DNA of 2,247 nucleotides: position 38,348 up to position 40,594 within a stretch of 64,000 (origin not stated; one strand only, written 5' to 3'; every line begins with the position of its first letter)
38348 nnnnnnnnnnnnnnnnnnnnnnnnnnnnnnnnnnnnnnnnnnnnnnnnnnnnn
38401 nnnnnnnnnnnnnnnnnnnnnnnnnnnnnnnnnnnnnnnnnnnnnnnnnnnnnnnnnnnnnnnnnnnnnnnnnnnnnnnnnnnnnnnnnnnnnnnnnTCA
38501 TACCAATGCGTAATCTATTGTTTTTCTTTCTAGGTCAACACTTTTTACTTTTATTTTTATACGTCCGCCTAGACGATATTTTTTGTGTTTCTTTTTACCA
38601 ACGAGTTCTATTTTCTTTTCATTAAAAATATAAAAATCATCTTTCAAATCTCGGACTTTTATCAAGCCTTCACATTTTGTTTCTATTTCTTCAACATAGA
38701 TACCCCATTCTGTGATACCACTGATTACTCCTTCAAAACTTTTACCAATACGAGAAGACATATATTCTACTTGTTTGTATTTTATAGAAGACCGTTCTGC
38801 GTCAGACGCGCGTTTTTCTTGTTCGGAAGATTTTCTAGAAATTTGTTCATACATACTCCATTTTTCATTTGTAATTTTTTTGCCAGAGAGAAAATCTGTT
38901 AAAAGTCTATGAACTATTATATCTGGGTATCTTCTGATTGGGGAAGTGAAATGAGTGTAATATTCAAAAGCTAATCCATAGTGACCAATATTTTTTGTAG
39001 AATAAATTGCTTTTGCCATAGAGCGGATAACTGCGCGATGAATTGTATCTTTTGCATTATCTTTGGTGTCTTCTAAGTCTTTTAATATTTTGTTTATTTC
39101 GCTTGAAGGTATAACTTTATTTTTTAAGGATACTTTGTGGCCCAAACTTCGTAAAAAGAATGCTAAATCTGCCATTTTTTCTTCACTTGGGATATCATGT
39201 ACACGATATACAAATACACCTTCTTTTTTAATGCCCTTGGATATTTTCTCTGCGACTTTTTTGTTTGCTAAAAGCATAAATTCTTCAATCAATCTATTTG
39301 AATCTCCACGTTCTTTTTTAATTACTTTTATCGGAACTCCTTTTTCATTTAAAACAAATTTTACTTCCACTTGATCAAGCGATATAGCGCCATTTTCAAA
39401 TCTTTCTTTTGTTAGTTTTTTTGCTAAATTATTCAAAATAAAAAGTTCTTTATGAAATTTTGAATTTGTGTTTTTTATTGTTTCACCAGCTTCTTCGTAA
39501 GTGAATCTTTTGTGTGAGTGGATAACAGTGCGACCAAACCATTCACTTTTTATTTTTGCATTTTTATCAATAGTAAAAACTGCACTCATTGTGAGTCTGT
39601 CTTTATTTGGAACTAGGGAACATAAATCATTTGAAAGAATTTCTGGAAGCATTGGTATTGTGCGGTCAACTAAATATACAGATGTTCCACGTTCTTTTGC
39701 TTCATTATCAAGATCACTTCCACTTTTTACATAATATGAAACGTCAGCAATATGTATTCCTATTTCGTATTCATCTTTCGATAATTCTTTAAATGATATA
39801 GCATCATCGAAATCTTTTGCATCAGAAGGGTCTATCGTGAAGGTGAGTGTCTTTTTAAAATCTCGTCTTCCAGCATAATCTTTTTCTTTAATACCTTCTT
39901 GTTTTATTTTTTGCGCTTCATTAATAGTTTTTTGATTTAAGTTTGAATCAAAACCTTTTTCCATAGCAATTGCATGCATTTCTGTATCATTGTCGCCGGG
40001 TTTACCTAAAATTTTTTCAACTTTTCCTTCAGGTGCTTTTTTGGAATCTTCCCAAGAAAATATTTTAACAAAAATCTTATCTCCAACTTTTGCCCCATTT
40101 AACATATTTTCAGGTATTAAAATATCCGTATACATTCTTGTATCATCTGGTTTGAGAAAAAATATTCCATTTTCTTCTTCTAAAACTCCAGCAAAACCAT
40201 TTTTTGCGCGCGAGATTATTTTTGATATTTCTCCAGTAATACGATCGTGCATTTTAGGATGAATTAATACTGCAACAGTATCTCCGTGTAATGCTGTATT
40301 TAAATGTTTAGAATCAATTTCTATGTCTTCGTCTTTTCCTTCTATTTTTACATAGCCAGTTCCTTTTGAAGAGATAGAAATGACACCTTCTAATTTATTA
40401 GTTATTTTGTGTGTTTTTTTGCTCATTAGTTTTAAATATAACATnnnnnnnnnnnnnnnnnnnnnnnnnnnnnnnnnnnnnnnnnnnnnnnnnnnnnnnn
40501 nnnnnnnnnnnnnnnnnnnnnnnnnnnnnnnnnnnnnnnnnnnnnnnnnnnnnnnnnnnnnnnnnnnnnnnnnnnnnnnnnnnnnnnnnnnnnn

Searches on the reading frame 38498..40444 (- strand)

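Call 66: search_protein_families(library=pfam, proteins=[window:38498-40444:-], max_evalue=0.001)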
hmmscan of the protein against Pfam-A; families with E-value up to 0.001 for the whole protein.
window:38498-40444:- (648 aa): 6 families
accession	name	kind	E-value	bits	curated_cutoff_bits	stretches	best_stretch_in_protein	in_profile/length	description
PF00773.25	RNB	-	3.8e-112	375.2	29.3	1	193-520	1-325/326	RNB domain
PF17876.7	CSD2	-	6.5e-25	87.4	26.2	1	96-165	1-69/74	Cold shock domain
PF08206.17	OB_RNB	-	4.8e-19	68.3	24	2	20-70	1-50/58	Ribonuclease B OB domain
PF17849.7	OB_Dis3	-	2.7e-08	34.2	22.8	1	96-163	3-76/77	Dis3-like cold-shock domain 2 (CSD2)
PF00575.29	S1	-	2.5e-06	28.2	22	1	566-644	4-70/74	S1 RNA binding domain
PF22896.3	OB_RNR_1st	-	5.5e-06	26.9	28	0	20-62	46-90/99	Ribonuclease R, OB first domain, N-terminal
